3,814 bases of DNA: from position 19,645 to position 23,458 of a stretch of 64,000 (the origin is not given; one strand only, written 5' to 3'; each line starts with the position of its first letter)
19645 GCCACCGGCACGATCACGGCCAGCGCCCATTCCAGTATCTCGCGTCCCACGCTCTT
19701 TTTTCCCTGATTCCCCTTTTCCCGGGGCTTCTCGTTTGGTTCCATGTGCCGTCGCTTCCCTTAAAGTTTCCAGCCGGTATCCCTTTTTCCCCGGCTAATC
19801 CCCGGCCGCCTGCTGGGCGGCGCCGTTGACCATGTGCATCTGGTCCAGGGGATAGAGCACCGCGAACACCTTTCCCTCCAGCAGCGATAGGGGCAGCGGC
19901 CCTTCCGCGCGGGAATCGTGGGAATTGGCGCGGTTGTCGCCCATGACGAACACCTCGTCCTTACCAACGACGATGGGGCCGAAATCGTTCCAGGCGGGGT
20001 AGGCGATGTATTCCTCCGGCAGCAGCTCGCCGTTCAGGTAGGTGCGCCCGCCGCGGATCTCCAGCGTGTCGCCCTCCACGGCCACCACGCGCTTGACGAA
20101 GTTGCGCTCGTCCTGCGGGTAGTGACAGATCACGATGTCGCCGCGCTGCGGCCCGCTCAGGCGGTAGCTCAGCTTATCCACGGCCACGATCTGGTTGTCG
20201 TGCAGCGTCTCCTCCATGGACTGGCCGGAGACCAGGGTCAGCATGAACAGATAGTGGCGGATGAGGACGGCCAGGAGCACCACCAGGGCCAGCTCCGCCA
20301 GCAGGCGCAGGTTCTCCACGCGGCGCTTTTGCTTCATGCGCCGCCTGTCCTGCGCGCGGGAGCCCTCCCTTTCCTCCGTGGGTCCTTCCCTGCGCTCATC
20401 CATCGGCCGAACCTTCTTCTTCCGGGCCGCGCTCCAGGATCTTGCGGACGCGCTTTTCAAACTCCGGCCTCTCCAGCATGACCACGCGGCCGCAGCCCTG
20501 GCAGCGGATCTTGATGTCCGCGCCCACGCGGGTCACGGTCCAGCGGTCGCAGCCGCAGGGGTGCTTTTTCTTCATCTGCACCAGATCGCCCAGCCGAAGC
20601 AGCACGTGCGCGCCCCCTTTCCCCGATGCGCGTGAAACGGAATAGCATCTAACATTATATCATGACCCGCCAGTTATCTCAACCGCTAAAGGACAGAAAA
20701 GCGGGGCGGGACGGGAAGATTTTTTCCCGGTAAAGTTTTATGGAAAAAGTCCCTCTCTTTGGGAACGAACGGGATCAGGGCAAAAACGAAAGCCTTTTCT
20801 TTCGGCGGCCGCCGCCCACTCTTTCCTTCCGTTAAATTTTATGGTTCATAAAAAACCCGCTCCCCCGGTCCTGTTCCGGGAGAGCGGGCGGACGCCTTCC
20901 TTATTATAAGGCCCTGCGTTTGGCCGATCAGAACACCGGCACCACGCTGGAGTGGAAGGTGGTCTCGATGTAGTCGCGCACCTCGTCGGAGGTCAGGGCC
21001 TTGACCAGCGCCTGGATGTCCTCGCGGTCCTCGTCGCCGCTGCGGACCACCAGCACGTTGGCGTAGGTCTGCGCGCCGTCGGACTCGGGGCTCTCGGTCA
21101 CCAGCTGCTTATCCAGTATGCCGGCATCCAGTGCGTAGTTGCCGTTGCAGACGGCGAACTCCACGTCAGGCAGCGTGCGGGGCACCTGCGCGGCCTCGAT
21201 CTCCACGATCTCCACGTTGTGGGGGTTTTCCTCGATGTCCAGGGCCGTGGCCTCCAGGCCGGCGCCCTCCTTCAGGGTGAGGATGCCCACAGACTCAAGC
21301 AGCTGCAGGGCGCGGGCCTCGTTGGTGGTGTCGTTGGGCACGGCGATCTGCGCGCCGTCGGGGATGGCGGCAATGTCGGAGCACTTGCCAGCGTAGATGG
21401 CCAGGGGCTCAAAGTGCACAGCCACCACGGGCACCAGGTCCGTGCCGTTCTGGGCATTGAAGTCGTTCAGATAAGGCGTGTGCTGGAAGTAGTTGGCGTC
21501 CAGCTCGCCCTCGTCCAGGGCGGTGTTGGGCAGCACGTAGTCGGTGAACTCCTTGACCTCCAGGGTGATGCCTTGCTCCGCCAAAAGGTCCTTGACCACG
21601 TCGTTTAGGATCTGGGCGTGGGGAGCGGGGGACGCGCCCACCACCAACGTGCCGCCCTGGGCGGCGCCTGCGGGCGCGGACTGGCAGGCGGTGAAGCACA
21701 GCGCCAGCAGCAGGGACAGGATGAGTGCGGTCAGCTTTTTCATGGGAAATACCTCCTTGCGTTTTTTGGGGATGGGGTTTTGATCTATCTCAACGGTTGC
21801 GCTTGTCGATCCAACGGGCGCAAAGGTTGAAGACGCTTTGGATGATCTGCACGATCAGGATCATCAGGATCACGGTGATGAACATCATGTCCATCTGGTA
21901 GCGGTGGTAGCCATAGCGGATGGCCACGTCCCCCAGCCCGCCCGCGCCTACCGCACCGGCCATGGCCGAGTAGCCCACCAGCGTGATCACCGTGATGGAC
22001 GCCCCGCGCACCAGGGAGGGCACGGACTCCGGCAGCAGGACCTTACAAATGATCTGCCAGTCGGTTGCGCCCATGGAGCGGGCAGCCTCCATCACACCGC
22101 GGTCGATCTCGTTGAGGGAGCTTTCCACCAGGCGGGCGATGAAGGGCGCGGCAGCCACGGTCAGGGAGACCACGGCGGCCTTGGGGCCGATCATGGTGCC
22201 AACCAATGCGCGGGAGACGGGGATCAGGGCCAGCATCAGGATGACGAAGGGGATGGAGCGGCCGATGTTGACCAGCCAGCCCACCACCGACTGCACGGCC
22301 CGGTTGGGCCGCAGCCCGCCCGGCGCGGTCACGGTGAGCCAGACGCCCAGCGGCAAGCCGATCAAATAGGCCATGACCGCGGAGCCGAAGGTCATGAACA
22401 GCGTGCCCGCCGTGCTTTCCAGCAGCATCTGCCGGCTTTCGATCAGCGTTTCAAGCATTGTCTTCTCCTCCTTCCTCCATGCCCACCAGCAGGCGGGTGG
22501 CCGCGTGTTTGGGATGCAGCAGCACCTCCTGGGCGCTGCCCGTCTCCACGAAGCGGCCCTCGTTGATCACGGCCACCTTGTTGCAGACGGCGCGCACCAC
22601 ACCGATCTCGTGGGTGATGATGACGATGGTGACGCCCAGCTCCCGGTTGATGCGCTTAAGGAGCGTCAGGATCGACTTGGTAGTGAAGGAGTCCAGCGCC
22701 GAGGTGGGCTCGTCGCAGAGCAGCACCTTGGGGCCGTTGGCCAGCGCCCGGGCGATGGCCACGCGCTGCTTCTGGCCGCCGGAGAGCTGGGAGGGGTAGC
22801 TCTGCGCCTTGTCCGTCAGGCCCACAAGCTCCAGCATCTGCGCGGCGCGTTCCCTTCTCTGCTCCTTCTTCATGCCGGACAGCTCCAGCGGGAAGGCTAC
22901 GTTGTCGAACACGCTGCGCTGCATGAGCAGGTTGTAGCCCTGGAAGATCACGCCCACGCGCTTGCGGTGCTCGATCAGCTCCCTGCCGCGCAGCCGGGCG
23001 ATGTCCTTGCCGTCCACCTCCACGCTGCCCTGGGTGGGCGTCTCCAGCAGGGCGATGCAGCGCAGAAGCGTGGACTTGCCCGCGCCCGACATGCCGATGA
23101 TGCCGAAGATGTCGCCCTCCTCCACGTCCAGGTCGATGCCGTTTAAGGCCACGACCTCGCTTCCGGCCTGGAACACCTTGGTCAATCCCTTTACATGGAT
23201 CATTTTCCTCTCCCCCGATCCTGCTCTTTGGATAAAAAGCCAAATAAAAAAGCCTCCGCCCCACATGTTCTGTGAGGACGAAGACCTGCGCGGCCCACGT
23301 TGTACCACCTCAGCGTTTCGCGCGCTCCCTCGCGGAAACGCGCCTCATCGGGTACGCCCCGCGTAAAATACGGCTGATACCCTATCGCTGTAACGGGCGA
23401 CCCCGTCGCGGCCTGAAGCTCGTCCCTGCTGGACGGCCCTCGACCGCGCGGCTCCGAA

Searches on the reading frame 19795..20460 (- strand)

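Call 11: search_protein_families(library=pfam, proteins=[window:19795-20460:-])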
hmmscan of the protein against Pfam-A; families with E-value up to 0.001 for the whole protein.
window:19795-20460:- (221 aa): 2 families
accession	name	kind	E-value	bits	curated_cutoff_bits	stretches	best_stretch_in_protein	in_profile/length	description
PF10502.14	Peptidase_S26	-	7.9e-39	133.7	22.9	1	53-202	4-167/168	Signal peptidase, peptidase S26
PF00717.28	Peptidase_S24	-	3.3e-05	24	23.3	1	69-135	33-91/116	Peptidase S24-like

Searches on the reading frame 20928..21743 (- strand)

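Call 11: search_protein_families(library=pfam, proteins=[window:20928-21743:-])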
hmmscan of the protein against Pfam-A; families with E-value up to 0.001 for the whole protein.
window:20928-21743:- (271 aa): 1 family
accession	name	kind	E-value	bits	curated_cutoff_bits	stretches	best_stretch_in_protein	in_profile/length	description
PF03180.19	Lipoprotein_9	-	5.4e-88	294.6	27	1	33-271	1-236/236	NlpA lipoprotein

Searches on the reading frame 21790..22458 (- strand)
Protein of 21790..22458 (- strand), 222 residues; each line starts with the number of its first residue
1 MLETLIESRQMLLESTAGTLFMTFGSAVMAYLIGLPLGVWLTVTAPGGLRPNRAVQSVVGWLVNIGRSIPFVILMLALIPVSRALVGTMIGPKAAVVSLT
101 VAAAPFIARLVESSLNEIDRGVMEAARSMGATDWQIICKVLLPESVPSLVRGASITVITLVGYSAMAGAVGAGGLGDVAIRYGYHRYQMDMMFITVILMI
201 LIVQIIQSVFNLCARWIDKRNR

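Call 11: search_protein_families(library=pfam, proteins=[window:21790-22458:-])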
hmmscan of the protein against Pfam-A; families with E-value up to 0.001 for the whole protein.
window:21790-22458:- (222 aa): 1 family
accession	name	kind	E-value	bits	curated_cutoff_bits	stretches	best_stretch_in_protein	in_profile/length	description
PF00528.27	BPD_transp_1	-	1.7e-24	87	26.4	1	34-221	1-182/184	Binding-protein-dependent transport system inner membrane component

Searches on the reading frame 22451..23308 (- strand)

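Call 11: search_protein_families(library=pfam, proteins=[window:22451-23308:-])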
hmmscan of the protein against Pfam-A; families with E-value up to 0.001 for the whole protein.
window:22451-23308:- (285 aa): 5 families
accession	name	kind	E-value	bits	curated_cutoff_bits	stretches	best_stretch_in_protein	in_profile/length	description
PF00005.33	ABC_tran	-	2.5e-39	135.5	25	1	55-203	1-137/137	ABC transporter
PF13304.12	AAA_21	-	1e-09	39.3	27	1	171-238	234-303/304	AAA domain, putative AbiEii toxin, Type IV TA system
PF02463.25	SMC_N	-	1.6e-05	24.9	40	1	69-246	28-210/220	RecF/RecN/SMC N terminal domain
PF09818.15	ABC_ATPase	-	0.00014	21.4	23.2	0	172-209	155-192/283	P-loop domain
PF13555.12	AAA_29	-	0.00032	20.8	27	0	59-93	16-50/61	P-loop containing region of AAA domain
